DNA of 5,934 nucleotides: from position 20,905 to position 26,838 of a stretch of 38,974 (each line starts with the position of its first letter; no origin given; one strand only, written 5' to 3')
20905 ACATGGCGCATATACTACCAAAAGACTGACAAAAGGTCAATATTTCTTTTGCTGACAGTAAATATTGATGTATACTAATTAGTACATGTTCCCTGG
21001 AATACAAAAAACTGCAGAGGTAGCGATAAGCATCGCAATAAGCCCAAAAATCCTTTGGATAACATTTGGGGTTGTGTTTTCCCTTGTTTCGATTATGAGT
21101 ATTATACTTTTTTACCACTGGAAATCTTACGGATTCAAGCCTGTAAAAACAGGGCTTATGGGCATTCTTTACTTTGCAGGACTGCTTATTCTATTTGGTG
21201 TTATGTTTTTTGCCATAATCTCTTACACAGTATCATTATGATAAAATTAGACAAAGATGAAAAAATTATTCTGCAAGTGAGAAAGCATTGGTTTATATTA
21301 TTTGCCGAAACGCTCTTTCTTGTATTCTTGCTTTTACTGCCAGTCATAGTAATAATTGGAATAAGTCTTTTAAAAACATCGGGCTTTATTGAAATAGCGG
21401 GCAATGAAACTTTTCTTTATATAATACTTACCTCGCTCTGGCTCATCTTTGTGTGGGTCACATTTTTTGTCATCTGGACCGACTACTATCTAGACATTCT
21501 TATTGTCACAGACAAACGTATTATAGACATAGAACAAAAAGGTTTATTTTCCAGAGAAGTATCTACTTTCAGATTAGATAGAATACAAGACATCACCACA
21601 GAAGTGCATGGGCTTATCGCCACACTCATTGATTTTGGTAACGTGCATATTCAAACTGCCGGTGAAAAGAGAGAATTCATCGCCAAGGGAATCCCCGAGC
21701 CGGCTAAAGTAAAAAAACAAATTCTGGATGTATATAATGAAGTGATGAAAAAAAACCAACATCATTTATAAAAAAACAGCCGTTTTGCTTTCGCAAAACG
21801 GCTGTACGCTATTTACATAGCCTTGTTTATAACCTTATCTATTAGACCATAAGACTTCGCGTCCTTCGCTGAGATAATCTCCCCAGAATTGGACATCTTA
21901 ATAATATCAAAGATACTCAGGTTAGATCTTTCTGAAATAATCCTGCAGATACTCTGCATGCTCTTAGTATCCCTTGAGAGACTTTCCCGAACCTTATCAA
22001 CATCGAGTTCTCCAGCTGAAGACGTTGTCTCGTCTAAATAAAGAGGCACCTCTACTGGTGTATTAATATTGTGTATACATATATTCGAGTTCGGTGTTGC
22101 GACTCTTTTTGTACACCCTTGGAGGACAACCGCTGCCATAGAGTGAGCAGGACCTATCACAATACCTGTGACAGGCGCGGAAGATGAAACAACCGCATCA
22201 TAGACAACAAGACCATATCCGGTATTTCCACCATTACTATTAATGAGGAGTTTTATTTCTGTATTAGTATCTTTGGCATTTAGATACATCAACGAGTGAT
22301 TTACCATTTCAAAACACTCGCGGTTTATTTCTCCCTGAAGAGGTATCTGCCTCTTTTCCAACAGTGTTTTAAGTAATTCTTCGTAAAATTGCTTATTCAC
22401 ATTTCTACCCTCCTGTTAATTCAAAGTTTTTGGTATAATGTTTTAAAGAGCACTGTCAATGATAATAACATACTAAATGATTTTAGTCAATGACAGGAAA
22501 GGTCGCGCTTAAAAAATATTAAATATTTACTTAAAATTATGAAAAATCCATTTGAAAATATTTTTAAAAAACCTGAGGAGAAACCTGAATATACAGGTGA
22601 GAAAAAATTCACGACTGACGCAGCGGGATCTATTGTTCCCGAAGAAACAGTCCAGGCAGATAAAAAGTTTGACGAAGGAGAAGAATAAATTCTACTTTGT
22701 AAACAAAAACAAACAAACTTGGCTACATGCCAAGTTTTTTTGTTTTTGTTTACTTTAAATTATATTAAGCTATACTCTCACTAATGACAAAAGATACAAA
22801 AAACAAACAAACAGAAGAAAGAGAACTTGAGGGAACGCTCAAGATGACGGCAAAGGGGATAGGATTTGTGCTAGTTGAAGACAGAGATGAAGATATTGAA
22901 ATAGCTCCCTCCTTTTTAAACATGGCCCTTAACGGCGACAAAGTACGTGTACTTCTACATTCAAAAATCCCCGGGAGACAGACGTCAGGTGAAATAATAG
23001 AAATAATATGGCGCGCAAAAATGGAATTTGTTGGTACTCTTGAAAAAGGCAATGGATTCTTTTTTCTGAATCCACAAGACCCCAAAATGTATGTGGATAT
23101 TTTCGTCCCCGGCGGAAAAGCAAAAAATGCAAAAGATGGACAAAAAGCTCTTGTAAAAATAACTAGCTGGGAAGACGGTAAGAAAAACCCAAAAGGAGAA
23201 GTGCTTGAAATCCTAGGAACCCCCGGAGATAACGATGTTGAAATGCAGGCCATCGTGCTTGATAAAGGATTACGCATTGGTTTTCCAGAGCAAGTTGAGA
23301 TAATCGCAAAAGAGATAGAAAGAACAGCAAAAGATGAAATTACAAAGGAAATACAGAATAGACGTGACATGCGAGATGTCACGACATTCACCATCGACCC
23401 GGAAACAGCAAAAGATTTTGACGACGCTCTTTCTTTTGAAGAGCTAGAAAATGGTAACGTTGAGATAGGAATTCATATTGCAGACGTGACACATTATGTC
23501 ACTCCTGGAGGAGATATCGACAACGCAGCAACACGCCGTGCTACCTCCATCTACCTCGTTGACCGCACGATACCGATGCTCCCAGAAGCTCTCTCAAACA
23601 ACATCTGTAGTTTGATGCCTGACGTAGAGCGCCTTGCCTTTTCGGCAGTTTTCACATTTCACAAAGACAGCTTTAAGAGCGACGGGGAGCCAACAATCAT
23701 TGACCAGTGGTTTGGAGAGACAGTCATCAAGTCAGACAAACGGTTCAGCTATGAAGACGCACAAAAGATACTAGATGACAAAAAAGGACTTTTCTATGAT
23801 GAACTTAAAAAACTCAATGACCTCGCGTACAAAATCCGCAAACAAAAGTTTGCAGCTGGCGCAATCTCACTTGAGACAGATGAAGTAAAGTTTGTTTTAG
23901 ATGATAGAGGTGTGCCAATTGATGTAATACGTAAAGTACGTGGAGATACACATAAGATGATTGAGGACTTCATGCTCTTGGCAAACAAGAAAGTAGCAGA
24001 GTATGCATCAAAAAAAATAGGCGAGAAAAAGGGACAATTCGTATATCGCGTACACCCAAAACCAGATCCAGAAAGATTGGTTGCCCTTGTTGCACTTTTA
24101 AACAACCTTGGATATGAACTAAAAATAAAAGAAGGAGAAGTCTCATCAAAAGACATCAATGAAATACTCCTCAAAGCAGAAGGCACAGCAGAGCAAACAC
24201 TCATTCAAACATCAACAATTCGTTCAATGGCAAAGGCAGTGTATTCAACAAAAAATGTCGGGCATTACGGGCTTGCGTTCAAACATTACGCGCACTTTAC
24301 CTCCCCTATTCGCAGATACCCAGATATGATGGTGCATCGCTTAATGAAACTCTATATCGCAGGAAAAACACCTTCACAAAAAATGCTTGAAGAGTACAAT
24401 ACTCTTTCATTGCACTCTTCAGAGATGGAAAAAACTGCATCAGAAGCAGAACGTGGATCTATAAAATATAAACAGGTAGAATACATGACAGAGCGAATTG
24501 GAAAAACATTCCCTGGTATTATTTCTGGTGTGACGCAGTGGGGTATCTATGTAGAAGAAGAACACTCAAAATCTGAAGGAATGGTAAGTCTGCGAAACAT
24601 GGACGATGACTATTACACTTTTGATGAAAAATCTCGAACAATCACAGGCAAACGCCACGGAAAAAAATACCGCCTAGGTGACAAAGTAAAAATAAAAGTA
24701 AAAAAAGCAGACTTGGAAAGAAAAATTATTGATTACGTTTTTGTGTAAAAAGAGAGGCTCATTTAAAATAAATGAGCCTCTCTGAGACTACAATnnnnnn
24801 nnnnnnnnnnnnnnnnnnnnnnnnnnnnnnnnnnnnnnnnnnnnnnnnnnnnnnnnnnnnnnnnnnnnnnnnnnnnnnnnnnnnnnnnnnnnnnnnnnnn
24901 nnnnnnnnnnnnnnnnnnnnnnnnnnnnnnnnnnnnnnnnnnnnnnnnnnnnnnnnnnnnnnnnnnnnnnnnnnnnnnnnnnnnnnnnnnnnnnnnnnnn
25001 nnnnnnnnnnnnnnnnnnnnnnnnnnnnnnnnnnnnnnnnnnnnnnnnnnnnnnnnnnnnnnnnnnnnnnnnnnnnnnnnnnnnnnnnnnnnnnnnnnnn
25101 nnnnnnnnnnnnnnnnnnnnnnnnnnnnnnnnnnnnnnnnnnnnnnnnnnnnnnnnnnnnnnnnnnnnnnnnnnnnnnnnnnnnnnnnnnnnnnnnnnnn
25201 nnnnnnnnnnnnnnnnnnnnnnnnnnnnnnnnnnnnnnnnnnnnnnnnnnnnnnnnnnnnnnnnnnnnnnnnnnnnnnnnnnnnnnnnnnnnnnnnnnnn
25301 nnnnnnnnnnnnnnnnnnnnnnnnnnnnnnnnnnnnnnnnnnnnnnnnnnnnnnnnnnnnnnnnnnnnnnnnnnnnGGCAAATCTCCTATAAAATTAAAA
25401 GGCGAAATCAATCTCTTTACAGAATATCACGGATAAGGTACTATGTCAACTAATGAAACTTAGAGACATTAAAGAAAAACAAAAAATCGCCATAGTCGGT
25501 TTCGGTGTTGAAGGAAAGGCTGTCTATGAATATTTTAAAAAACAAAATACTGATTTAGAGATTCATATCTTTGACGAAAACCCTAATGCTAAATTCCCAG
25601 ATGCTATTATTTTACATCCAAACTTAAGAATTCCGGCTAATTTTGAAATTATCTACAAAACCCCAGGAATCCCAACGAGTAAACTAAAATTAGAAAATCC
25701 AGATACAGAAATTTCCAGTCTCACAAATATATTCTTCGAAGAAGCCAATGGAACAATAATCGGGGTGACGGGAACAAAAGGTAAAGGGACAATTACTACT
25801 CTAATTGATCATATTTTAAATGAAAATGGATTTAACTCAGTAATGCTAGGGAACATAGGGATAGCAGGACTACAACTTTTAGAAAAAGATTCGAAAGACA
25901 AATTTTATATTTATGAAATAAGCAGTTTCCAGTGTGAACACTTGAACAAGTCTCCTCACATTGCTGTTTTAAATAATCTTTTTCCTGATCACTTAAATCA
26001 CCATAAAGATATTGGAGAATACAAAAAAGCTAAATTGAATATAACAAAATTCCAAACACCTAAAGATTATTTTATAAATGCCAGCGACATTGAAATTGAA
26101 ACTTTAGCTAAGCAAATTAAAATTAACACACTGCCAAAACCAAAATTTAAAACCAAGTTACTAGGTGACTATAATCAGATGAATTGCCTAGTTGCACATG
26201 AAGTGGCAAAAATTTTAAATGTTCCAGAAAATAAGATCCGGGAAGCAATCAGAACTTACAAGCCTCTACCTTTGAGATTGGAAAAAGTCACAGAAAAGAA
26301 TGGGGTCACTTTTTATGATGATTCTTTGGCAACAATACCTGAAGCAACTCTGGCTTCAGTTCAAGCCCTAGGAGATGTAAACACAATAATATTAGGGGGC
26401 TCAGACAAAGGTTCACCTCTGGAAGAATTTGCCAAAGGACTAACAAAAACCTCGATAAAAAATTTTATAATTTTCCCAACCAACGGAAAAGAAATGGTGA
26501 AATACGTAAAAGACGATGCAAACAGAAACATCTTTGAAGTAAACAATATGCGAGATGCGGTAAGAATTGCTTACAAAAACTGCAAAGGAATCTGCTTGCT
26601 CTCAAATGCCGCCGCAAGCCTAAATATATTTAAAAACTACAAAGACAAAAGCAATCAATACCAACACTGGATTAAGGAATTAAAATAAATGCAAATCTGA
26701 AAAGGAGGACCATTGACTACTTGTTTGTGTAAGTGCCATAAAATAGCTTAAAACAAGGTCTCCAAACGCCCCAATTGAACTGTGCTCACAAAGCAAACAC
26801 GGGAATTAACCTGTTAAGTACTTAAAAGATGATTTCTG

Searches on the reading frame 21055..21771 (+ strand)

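Call 53: search_protein_families(library=pfam, proteins=[window:21055-21771:+], max_evalue=0.001)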
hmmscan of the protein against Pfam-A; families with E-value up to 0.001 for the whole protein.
window:21055-21771:+ (238 aa): 2 families
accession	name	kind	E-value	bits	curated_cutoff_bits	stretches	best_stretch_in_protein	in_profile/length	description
PF03703.20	bPH_2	-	1.2e-07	32.3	22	1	151-223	8-78/78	Bacterial PH domain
PF14470.12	bPH_3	-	7e-05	23.7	23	1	143-186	19-62/95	Bacterial PH domain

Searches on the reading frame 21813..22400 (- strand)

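Call 39: search_protein_families(library=pfam, proteins=[window:21813-22400:-], max_evalue=0.001)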
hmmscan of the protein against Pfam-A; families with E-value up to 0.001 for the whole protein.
window:21813-22400:- (195 aa): 1 family
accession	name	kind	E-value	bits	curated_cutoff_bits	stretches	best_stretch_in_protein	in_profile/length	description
PF00574.28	CLP_protease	-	1.8e-30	106.6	20.2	1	8-193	8-181/182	Clp protease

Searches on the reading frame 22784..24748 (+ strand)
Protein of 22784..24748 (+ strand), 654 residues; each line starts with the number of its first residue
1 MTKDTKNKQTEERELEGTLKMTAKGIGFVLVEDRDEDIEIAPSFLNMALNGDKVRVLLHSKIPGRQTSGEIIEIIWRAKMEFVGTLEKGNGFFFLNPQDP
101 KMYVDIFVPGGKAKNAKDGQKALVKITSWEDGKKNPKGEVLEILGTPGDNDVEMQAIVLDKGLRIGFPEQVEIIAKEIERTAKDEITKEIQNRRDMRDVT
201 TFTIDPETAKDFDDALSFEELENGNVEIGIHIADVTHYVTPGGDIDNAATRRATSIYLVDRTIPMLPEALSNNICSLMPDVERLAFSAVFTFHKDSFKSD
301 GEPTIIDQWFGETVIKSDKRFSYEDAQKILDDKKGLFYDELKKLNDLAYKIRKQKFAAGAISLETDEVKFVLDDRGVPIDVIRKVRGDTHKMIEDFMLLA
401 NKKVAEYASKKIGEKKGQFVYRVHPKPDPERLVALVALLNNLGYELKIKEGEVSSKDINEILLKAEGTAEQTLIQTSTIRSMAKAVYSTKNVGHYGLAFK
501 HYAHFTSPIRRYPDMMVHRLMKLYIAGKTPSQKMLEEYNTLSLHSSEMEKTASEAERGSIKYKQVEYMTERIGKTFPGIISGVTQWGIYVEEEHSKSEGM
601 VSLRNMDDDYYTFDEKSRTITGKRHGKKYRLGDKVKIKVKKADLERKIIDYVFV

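Call 53: search_protein_families(library=pfam, proteins=[window:22784-24748:+], max_evalue=0.001)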
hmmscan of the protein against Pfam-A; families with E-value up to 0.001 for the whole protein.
window:22784-24748:+ (654 aa): 6 families
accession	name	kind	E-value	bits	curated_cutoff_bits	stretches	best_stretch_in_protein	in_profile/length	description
PF00773.25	RNB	-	1.5e-105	353.5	29.3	1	193-525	1-324/326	RNB domain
PF17876.7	CSD2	-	1.1e-26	93.1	26.2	1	94-168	1-74/74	Cold shock domain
PF08206.17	OB_RNB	-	2.7e-16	59.4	24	2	17-74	1-58/58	Ribonuclease B OB domain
PF17849.7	OB_Dis3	-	1.4e-08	35.1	22.8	1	94-161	3-76/77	Dis3-like cold-shock domain 2 (CSD2)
PF00575.29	S1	-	2.1e-07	31.6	22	1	572-648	4-69/74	S1 RNA binding domain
PF22707.2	S1CSD-TOTE-2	-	0.00015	22.2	27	0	13-56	1-40/60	S1/CSD-like domain 2 of the TOTE conflict systems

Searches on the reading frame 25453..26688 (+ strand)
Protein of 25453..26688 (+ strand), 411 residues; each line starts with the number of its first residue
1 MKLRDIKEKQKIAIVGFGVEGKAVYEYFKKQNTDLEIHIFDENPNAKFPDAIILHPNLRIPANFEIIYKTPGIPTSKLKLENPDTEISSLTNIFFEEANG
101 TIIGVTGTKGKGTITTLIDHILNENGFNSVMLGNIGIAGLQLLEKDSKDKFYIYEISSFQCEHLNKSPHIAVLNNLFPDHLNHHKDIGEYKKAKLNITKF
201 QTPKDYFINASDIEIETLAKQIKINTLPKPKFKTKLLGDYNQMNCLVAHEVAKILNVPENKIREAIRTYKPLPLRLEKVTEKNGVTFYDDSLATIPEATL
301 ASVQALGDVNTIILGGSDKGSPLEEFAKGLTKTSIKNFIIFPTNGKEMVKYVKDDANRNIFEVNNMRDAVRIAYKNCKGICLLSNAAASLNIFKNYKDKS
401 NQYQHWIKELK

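Call 53: search_protein_families(library=pfam, proteins=[window:25453-26688:+], max_evalue=0.001)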
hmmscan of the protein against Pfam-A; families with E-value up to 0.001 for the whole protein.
window:25453-26688:+ (411 aa): 2 families
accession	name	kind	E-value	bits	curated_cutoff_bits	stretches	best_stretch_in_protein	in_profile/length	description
PF08245.18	Mur_ligase_M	-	8.9e-20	71.9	24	1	105-222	1-135/200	Mur ligase middle domain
PF02875.26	Mur_ligase_C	-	1.6e-07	32.6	28.4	1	275-377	2-115/127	Mur ligase, glutamate ligase domain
